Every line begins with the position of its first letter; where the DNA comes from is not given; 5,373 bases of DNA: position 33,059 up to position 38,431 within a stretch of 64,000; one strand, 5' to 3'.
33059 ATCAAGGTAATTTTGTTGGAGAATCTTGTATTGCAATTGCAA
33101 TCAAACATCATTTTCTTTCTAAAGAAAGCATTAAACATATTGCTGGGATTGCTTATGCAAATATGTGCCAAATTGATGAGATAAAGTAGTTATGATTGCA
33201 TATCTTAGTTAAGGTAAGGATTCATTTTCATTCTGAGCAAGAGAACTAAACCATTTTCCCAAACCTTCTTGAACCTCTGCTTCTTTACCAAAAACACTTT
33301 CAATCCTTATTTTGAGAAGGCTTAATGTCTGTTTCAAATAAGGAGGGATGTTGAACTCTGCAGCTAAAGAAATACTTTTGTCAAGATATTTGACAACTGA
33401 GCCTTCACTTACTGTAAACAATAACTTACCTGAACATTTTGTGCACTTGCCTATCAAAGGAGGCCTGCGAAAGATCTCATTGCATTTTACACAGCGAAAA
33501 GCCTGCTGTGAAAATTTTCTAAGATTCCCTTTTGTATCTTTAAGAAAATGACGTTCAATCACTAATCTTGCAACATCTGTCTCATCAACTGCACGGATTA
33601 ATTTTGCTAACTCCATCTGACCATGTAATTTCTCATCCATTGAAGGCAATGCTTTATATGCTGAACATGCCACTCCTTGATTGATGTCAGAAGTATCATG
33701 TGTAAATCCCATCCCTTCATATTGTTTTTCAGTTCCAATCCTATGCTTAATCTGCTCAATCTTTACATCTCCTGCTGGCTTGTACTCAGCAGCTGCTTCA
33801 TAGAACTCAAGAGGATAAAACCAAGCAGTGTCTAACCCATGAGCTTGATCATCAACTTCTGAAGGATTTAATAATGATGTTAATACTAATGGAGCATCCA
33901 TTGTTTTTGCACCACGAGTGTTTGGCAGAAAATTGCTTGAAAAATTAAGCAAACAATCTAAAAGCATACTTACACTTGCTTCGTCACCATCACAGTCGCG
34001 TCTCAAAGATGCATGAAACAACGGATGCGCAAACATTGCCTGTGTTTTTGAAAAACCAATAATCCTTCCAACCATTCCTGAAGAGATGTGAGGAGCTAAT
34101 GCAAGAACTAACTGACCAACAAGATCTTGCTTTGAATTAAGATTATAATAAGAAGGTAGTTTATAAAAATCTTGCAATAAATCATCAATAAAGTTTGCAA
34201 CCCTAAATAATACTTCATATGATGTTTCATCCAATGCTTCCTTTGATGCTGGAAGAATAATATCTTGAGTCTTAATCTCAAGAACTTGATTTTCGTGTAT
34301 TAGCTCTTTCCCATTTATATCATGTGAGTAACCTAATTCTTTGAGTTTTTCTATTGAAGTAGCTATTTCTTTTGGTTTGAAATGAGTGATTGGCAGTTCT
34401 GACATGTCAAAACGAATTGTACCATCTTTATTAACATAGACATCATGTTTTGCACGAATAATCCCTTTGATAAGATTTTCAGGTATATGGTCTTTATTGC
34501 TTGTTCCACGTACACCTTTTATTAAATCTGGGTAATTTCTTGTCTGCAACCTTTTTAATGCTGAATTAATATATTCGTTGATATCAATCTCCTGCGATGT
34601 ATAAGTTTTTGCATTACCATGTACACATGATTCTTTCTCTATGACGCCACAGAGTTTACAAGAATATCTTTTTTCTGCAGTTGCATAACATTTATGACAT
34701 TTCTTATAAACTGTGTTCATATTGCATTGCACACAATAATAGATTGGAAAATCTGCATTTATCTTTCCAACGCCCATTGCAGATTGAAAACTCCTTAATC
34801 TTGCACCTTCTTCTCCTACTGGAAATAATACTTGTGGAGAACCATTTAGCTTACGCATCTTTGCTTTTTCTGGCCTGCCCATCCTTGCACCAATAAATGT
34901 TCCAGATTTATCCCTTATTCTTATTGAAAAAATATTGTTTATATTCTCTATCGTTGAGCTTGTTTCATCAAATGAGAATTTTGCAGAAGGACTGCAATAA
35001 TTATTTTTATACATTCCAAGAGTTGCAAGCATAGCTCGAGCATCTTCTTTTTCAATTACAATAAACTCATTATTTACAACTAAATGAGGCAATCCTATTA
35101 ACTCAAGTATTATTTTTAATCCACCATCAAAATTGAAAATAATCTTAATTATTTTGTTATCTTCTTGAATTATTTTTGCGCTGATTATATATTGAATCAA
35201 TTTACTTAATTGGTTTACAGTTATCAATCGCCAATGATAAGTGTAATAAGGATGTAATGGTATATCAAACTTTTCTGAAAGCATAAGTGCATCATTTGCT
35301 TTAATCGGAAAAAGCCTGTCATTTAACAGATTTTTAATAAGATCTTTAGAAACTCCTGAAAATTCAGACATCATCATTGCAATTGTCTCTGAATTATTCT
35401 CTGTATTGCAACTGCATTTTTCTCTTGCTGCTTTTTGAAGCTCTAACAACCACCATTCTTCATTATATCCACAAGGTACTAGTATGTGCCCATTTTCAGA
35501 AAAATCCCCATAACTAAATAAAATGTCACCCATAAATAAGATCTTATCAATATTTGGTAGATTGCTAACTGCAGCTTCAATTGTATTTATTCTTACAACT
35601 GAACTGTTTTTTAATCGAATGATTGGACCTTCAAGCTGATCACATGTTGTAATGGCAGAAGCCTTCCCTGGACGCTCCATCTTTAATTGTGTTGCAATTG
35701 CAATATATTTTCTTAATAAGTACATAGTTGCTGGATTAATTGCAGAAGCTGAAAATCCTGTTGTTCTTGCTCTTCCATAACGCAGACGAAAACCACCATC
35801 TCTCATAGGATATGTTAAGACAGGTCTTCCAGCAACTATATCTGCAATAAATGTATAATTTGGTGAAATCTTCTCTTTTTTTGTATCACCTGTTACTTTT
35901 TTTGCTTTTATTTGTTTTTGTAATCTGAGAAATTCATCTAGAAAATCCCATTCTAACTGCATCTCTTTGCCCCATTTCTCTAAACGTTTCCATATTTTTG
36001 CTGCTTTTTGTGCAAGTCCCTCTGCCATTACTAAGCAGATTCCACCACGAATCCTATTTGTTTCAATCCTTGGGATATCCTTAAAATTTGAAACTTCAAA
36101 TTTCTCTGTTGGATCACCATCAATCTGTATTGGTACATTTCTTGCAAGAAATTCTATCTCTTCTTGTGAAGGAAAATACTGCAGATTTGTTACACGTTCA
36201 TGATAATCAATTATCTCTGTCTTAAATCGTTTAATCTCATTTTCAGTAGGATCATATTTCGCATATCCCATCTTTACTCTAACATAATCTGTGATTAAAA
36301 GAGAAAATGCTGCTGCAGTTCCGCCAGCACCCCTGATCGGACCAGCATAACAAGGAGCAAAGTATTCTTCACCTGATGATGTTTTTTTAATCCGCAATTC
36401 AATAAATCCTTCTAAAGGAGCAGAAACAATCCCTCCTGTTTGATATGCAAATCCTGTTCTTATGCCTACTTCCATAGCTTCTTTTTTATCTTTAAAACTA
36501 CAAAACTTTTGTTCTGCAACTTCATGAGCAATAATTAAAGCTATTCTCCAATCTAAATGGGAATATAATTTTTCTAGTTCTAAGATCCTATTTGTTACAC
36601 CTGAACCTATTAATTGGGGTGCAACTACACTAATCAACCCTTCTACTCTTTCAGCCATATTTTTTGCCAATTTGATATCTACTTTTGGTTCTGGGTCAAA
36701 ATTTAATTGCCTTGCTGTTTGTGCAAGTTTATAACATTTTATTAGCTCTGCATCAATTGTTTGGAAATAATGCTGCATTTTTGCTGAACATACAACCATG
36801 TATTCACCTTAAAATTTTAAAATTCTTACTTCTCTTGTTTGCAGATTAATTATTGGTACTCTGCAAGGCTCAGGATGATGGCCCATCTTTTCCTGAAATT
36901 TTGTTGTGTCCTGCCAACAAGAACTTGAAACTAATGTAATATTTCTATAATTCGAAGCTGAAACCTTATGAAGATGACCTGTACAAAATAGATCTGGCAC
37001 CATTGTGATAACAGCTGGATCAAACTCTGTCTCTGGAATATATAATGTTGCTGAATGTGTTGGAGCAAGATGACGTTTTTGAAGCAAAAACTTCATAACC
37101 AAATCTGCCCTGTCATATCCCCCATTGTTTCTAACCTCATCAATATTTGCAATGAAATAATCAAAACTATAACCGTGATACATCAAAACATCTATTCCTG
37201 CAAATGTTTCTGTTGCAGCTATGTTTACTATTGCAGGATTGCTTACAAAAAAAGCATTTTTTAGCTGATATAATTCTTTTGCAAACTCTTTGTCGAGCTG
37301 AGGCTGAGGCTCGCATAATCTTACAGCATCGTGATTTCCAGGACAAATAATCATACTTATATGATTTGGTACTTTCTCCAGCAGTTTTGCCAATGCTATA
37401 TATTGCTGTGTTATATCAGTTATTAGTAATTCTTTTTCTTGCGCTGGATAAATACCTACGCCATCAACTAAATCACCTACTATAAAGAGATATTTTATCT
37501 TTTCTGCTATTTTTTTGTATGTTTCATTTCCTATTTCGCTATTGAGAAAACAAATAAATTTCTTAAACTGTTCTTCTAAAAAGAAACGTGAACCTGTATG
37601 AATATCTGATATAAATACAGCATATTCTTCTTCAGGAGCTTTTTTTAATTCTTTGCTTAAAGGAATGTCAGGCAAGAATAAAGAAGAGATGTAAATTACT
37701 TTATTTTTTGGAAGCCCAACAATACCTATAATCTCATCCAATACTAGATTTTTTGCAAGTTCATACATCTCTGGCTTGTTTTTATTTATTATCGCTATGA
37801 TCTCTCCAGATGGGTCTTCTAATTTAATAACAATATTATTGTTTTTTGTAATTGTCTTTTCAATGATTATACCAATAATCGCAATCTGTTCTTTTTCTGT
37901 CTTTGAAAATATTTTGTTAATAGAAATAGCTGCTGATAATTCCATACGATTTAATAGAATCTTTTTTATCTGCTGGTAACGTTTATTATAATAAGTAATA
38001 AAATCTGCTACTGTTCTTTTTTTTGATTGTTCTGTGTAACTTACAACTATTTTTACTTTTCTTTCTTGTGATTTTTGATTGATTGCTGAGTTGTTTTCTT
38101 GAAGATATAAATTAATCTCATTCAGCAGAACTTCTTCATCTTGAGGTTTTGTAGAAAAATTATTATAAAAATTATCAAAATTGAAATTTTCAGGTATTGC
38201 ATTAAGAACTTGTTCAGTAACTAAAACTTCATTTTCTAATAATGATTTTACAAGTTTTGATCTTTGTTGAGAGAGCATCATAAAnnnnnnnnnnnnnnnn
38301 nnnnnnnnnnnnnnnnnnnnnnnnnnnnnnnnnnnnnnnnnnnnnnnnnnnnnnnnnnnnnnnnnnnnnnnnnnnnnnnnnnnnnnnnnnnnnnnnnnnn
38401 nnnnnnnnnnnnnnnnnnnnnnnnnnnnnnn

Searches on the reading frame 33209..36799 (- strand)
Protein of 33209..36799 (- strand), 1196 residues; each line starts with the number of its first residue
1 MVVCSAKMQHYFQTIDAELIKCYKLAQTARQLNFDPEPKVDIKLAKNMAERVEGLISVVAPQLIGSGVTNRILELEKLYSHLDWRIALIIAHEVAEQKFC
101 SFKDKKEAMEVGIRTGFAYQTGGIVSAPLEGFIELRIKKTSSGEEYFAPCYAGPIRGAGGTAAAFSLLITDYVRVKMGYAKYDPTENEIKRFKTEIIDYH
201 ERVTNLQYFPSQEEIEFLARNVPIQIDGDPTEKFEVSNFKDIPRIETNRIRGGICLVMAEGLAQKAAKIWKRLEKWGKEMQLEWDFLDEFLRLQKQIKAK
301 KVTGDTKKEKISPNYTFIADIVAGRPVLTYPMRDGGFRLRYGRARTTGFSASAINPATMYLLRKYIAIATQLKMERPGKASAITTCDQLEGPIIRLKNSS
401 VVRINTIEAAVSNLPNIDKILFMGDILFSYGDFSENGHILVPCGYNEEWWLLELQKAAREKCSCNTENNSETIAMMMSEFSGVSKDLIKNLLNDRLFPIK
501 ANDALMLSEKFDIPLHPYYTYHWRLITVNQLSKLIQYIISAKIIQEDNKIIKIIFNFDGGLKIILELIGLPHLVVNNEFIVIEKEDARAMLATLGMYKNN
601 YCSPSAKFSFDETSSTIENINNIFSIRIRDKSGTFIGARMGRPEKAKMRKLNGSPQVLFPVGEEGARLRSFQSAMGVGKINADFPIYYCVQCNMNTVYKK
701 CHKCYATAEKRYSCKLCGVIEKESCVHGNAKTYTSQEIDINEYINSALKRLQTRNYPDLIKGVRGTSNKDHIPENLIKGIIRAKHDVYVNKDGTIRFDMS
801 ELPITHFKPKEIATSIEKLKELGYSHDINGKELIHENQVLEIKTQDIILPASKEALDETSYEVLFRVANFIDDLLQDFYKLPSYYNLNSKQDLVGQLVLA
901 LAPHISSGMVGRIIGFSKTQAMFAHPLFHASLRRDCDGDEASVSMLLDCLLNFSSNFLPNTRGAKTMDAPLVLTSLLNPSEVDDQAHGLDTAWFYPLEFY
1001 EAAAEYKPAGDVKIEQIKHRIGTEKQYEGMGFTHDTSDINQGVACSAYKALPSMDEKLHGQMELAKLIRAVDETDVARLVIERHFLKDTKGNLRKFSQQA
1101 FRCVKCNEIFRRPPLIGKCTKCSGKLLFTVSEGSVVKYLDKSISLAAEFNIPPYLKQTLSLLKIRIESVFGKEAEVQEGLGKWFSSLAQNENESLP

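Call 4: search_protein_families(library=pfam, proteins=[window:33209-36799:-])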
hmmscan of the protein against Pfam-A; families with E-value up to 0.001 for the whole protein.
window:33209-36799:- (1196 aa): 3 families
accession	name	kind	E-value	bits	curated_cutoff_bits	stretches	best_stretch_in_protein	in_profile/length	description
PF24846.1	PolC_DP2_cat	-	2.8e-120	401.2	24.3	1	757-1057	5-299/299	DNA polymerase II large subunit DP2, catalytic domain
PF24844.1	PolC_DP2_central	-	1.2e-112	377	24.3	1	306-719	3-368/372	DNA polymerase II large subunit DP2, central domain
PF03833.19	PolC_DP2_N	-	6e-87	291.7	24.3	1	10-291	1-269/271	DNA polymerase II large subunit DP2, N-terminal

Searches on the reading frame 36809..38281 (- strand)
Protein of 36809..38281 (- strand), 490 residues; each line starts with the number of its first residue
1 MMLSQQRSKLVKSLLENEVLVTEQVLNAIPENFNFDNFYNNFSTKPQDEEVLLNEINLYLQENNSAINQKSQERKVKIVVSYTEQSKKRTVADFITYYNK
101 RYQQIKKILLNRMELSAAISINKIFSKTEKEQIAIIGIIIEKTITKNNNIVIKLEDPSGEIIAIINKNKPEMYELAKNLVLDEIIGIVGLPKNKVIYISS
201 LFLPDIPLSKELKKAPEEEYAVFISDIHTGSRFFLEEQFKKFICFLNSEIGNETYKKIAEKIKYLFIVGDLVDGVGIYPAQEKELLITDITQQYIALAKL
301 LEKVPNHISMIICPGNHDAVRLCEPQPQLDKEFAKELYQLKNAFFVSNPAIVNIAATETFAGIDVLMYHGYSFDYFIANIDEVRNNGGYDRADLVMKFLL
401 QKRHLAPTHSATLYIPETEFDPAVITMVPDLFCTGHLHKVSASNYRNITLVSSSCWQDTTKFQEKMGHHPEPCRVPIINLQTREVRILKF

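Call 4: search_protein_families(library=pfam, proteins=[window:36809-38281:-])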
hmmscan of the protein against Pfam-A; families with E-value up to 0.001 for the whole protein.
window:36809-38281:- (490 aa): 4 families
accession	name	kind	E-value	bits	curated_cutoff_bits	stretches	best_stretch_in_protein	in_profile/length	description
PF04042.21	DNA_pol_E_B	-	9.8e-12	45.2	29.1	1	222-436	2-203/210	DNA polymerase alpha/epsilon subunit B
PF00149.33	Metallophos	-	3.5e-11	44.3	21.5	1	222-439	4-190/191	Calcineurin-like phosphoesterase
PF01336.31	tRNA_anti-codon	-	0.0001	22.6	27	1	135-192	3-58/75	OB-fold nucleic acid binding domain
PF17994.7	Glft2_N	-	0.00023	21.5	26.1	1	56-150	16-107/140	Galactofuranosyltransferase 2 N-terminal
